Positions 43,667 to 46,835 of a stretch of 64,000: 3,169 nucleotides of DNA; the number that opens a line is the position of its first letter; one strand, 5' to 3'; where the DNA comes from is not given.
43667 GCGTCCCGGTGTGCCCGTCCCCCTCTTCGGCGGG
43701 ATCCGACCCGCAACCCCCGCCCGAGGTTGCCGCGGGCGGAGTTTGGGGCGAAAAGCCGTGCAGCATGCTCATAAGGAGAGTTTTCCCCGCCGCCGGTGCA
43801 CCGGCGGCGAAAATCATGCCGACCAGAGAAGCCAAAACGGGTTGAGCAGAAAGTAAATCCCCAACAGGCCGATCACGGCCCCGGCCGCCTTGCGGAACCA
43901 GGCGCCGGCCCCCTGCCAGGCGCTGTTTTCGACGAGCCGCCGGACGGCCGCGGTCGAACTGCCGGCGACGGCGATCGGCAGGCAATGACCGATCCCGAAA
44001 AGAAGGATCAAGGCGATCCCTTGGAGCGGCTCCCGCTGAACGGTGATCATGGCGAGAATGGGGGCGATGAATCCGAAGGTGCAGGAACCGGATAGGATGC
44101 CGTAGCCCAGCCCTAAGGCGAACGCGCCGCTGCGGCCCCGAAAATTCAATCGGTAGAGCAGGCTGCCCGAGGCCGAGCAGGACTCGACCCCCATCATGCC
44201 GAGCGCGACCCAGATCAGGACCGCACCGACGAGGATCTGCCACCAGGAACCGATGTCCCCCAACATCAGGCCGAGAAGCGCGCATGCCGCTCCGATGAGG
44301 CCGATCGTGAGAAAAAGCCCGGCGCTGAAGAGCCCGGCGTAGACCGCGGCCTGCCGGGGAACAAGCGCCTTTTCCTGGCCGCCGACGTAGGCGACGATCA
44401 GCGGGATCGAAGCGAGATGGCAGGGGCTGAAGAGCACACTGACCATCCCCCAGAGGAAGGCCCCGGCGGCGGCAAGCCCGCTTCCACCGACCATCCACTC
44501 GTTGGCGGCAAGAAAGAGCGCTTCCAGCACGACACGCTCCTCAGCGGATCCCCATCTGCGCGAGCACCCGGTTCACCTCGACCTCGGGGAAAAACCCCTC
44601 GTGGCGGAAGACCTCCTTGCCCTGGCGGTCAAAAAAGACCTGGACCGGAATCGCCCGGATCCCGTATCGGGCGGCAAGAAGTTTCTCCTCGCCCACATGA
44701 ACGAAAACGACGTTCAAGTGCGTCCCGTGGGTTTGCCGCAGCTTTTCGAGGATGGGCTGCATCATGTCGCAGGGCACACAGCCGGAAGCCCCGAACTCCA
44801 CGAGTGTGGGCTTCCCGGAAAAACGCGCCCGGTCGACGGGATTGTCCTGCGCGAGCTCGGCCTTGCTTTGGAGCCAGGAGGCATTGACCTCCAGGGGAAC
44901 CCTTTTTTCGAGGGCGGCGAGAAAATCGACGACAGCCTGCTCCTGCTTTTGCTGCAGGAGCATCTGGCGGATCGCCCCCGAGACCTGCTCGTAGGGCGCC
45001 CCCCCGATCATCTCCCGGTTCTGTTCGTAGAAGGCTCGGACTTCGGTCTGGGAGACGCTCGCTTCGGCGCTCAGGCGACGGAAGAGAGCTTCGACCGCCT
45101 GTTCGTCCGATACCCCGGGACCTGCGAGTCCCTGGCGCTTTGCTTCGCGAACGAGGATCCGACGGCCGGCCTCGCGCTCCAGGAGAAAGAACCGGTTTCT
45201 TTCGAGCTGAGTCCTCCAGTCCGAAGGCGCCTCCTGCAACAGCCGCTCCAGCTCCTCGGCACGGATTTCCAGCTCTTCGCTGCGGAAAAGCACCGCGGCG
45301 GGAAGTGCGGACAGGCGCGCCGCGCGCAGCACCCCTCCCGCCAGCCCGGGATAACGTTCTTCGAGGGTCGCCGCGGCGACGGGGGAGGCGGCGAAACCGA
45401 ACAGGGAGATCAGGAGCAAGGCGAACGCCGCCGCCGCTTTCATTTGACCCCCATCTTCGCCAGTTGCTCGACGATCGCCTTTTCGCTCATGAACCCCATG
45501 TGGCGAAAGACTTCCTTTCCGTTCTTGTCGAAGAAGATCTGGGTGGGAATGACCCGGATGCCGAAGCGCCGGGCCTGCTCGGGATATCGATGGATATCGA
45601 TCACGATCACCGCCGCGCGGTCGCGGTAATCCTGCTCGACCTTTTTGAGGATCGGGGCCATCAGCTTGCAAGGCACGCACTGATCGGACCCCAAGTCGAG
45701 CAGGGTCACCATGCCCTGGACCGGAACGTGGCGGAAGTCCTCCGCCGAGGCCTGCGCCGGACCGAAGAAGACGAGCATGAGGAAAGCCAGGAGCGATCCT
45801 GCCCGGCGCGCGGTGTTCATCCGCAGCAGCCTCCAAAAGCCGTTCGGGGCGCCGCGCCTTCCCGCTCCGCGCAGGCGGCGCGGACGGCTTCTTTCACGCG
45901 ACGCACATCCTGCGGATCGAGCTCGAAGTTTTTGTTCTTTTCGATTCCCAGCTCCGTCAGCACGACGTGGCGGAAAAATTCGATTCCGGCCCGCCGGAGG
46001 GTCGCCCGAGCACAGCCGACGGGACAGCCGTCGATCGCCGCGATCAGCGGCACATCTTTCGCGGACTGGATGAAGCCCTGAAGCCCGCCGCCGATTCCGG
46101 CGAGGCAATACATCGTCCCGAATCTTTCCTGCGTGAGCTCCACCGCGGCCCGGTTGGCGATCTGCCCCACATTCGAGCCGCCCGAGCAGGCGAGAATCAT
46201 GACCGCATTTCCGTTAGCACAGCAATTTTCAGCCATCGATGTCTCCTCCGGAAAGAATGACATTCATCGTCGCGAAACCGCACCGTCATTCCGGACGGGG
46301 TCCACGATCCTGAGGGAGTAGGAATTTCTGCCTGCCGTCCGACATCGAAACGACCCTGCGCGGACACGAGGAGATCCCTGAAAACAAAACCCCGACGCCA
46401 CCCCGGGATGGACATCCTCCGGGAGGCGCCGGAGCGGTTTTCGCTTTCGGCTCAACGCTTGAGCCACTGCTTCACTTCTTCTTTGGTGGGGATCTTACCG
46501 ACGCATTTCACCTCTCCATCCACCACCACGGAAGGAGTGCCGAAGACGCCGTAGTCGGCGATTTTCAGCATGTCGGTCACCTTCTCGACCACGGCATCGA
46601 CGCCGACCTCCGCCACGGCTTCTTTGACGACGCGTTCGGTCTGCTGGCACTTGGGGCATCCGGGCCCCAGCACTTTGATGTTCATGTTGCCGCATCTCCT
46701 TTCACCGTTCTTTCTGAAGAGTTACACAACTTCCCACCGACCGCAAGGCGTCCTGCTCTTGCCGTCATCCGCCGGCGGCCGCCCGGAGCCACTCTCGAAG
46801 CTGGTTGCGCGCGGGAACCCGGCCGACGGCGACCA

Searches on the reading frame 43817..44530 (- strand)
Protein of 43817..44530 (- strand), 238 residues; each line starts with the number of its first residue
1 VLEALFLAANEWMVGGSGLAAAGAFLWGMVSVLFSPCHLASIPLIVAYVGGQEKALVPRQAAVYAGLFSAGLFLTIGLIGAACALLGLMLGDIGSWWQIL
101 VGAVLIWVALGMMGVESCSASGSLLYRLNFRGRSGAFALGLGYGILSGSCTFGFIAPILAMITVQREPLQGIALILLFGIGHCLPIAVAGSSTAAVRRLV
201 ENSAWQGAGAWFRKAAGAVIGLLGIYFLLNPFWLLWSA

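Call 41: search_protein_families(library=pfam, proteins=[window:43817-44530:-], max_evalue=0.00001)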
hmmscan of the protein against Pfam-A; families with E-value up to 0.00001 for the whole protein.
window:43817-44530:- (238 aa): 1 family
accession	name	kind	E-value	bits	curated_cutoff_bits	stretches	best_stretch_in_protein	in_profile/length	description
PF02683.22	DsbD_TM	-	5.4e-11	42.6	27.1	1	23-196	6-188/219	Cytochrome C biogenesis protein transmembrane domain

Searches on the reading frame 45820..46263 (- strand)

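Call 41: search_protein_families(library=pfam, proteins=[window:45820-46263:-], max_evalue=0.00001)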
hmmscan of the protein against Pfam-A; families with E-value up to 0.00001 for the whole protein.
window:45820-46263:- (148 aa): 1 family
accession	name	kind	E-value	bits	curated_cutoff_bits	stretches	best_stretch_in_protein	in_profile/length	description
PF08859.16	DGC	-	4.4e-34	117.2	27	1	22-127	1-106/106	DGC domain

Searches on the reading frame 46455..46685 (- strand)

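Call 41: search_protein_families(library=pfam, proteins=[window:46455-46685:-], max_evalue=0.00001)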
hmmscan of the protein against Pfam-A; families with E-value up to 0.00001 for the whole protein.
window:46455-46685:- (77 aa): 1 family
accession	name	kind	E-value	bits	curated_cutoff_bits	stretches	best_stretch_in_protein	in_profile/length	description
PF13192.12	Thioredoxin_3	-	8.3e-30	103.1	24.8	1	1-76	1-76/76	Thioredoxin domain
